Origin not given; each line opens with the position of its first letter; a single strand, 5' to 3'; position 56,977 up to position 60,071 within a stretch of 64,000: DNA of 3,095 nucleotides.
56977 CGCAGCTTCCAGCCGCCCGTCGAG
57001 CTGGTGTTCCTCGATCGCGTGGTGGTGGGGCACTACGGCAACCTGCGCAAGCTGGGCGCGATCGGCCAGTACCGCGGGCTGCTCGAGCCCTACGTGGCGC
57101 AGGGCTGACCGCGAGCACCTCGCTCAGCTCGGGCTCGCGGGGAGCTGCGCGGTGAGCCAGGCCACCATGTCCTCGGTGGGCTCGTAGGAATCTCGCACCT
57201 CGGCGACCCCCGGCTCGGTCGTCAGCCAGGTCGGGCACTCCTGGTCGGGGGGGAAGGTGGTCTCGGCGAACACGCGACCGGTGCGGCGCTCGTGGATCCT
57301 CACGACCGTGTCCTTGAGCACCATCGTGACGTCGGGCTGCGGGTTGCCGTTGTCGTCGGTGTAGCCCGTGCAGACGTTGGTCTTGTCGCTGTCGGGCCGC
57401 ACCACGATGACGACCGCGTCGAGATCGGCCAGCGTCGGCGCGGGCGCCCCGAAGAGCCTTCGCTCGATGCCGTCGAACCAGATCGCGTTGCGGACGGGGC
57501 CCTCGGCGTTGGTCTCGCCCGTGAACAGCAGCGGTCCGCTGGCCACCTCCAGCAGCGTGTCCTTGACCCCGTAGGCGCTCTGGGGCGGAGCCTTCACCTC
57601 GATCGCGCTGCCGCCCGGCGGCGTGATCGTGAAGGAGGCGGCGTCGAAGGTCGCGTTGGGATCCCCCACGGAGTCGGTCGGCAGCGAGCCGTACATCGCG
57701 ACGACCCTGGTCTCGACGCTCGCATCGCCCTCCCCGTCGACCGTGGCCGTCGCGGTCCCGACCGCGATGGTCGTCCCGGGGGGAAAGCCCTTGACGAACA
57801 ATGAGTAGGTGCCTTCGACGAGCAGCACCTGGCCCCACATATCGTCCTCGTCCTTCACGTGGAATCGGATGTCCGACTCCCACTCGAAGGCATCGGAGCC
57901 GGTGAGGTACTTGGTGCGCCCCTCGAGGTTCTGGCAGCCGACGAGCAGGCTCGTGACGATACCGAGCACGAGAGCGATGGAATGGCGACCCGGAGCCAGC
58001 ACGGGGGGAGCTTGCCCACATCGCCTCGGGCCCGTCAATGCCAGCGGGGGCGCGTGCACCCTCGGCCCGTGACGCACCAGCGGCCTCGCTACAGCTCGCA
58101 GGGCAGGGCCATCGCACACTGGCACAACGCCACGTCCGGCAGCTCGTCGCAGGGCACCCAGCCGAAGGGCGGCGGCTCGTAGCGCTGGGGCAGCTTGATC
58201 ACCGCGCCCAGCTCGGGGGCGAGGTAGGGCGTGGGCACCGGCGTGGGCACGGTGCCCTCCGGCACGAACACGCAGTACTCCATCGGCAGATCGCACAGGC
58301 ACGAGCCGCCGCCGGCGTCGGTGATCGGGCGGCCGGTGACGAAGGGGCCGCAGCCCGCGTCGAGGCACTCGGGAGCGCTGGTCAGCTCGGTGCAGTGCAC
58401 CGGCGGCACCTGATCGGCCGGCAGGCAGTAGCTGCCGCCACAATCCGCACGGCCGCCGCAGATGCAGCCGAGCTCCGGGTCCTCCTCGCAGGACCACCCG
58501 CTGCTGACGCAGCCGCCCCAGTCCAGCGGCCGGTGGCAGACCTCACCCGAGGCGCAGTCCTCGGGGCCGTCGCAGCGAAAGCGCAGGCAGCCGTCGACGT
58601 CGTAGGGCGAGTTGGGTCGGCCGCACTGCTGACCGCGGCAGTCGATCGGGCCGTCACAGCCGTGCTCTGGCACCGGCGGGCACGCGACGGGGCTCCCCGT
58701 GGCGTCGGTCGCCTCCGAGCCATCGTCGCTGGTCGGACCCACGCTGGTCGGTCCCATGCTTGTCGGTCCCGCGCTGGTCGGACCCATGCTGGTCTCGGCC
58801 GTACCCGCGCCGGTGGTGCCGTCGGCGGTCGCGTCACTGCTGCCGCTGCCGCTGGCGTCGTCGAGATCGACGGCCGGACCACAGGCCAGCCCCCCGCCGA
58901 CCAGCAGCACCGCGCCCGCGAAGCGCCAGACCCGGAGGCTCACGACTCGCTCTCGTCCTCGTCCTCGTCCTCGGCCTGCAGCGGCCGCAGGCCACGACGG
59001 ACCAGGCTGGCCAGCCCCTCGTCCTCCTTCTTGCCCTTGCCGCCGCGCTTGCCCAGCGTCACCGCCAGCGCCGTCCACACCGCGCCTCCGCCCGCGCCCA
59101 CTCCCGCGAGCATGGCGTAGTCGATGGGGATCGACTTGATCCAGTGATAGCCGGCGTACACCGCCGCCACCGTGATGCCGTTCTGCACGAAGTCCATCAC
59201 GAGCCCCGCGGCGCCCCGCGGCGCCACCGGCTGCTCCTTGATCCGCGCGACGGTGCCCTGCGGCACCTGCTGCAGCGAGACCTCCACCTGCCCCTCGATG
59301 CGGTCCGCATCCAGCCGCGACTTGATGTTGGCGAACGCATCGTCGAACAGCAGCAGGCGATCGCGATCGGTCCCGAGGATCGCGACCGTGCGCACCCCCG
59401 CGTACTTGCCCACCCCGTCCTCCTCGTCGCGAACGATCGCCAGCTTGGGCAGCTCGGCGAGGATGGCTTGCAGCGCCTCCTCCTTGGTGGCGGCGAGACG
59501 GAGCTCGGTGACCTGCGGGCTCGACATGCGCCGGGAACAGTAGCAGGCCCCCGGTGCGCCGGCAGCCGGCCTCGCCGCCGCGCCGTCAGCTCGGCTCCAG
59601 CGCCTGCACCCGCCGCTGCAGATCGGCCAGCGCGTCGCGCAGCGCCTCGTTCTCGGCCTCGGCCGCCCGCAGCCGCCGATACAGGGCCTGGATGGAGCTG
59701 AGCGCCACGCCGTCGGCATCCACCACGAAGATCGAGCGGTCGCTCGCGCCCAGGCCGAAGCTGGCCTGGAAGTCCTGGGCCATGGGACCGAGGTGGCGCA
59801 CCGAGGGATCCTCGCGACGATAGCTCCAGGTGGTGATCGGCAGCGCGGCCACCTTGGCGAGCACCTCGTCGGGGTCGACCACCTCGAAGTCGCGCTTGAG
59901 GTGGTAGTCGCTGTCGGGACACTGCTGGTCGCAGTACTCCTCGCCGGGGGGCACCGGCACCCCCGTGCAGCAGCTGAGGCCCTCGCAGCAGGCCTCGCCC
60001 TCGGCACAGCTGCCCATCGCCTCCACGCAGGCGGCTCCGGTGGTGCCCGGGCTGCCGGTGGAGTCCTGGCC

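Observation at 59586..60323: Lipoprotein carrying a phage-tailspike-type (S74) intramolecular chaperone domain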

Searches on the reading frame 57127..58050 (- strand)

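Call 14: search_protein_families(library=pfam, proteins=[window:57127-58050:-], max_evalue=0.01)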
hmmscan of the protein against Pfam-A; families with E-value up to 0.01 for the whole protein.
window:57127-58050:- (308 aa): 1 family
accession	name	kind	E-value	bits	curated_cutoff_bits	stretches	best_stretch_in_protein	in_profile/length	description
PF07533.21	BRK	-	0.0013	18.8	23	0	246-284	3-41/44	BRK domain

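Call 15: search_protein_families(library=ncbifam, proteins=[window:57127-58050:-], max_evalue=0.1)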
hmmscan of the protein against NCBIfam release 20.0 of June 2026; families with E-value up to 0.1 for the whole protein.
window:57127-58050:- (308 aa): 0 families

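Call 61: search_protein_families(library=phrogs, proteins=[window:57127-58050:-], max_evalue=0.001)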
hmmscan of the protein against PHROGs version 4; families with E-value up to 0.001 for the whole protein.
window:57127-58050:- (308 aa): 0 families

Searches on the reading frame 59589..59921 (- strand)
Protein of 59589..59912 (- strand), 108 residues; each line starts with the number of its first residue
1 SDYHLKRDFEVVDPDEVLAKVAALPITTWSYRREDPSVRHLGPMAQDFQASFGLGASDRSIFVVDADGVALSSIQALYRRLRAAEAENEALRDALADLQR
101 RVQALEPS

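Call 28: search_solved_structures(query=A2, max_evalue=10, show_alignments=5)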
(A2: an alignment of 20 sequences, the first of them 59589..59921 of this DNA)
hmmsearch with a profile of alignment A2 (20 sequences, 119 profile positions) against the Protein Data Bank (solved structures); distinct sequences matched with E-value up to 10: 56.
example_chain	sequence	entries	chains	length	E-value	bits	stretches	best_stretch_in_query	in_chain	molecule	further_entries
4lin_A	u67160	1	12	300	0.02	17.9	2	75-116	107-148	Tail needle protein gp26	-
9tls_A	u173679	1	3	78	0.032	17.3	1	82-113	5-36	Sc-apCC-2-KLHL20-3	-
2lq4_p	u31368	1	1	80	0.059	16.4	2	77-109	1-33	Lysophosphatidic acid receptor 1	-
5kb2_A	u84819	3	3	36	0.1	15.6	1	79-110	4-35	Zn(II)(H2O)(GRAND Coil Ser-L12AL16C)3- | Hg(II)(GRAND CoilSerL12AL16C)3- | Pb(II)(GRAND CoilSerL12AL16C)3-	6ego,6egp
7dc3_A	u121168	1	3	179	0.13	15.3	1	4-37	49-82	Isoform 2 of Myelin regulatory factor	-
6egn_A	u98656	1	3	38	0.18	14.9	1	79-110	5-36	Hg(II)(GRAND CoilSerL16CL19(DLE))3-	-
6egl_A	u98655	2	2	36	0.18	14.9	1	79-109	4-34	Apo-(GRAND CoilSerL12(DLE)L16C)3 | Apo-(GRAND CoilSerL16CL19(DLE))3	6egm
7n2y_A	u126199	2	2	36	0.21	14.6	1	79-109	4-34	Apo-(GRAND CoilSerL16CL23C)3 | Pb(II)2-(GRAND CoilSerL16CL23C)3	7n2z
5fv8_A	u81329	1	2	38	0.23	14.5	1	75-108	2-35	FOSW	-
6mcd_A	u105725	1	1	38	0.24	14.5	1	78-110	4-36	Pb(II)(GRAND Coil Ser L12CL16A)-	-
4c7n_B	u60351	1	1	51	0.3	14.1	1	77-114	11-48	SYNTHETIC ALPHA-HELIX, IM10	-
5kb0_A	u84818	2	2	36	0.37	13.8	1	79-109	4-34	Pb(II)Zn(II)(GRAND Coil Ser-L16CL30H)3+ | Hg(II)Zn(II)(GRAND Coil Ser-L16CL30H)3+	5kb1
1u2u_B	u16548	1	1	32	0.5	13.4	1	77-104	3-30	General control protein GCN4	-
6q22_A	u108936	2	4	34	0.6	13.2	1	77-102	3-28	Coiled-coil Trimer with Glu:Aminobutyric acid:Lys Triad | peptide with Glu:Ala:Lys triad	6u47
4zxq_A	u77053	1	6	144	0.6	13.2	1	76-115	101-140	Tail needle protein gp26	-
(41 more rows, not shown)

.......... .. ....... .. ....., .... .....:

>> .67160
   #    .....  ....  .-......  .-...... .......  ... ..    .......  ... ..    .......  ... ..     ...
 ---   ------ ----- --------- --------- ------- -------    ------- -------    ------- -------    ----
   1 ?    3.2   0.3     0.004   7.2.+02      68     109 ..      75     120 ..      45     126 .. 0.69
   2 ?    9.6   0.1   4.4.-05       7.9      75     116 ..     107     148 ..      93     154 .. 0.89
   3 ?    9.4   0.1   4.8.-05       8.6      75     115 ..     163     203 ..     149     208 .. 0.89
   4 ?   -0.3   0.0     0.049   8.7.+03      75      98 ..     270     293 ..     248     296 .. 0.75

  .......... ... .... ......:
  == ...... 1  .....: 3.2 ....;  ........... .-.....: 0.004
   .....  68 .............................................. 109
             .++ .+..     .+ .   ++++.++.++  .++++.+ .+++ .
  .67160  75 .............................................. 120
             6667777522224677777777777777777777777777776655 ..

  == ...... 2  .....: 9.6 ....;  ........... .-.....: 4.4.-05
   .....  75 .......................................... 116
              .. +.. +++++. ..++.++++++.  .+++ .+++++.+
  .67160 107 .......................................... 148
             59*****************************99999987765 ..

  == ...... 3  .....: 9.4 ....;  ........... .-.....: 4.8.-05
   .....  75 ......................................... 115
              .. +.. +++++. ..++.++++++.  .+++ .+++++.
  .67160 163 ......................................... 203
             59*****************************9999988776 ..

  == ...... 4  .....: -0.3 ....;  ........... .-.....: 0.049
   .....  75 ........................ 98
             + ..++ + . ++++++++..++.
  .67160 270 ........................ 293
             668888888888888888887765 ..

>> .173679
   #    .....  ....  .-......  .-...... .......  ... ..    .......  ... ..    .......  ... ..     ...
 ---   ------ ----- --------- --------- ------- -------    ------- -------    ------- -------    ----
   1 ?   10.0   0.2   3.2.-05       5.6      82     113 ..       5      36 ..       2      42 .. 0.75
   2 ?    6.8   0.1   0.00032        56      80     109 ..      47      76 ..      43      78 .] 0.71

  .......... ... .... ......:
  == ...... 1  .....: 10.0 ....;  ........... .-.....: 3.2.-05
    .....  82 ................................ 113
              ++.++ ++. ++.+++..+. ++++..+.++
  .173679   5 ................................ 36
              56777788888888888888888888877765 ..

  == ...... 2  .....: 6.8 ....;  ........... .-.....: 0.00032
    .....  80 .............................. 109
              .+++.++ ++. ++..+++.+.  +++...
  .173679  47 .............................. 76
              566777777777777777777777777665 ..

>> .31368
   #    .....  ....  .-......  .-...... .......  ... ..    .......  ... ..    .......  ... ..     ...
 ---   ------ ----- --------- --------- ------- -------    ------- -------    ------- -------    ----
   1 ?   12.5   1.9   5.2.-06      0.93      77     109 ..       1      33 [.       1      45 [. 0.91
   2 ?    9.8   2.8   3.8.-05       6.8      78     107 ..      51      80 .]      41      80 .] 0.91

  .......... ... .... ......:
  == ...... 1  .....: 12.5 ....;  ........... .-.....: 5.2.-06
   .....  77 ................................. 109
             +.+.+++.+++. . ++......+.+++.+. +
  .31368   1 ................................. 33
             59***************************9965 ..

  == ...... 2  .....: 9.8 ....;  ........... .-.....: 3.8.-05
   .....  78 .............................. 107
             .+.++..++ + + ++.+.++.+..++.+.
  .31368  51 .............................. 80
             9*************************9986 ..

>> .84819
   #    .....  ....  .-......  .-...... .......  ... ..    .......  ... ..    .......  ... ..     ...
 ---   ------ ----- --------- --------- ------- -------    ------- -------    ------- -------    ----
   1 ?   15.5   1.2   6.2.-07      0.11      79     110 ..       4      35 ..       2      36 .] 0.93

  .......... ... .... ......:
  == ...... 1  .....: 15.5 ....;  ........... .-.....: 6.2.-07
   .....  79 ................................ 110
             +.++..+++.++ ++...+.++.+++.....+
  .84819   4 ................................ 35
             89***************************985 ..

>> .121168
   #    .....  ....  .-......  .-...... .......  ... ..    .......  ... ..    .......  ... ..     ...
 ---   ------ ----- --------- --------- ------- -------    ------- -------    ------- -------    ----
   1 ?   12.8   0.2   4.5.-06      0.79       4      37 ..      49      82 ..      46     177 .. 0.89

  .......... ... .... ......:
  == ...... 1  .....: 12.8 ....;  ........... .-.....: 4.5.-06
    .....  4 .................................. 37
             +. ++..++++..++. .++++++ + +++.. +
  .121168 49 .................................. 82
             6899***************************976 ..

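Call 50: search_dna_similar(query=window:59589-59912:-, collection=phages, mode=protein, max_evalue=0.001, max_rows=15)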
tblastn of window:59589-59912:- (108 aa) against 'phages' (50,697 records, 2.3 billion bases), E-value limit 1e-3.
Records with a match: 4; places in all: 4; records where one place covers at least 80% of the query: 0.
Best place of each record, by identity: <60% 4.
By first word of the organism name: Pseudomonas 2; Ochrobactrum 2.
By host as written in the record: Pseudomonas aeruginosa 2; Ochrobactrum intermedium 2.
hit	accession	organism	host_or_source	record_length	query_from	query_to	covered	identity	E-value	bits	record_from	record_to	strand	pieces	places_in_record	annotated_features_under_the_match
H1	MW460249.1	Pseudomonas phage Itty13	Pseudomonas aeruginosa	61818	1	75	69%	38.2%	5e-6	49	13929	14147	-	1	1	hypothetical protein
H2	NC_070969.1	Pseudomonas phage Itty13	Pseudomonas aeruginosa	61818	1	75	69%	38.2%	5e-6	49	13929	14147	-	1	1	hypothetical protein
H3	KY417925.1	Ochrobactrum phage POI1126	Ochrobactrum intermedium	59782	1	75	69%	31.6%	8e-4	42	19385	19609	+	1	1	chaperone of endosialidase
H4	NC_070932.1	Ochrobactrum phage POI1126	Ochrobactrum intermedium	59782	1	75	69%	31.6%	8e-4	42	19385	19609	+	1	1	virion structural protein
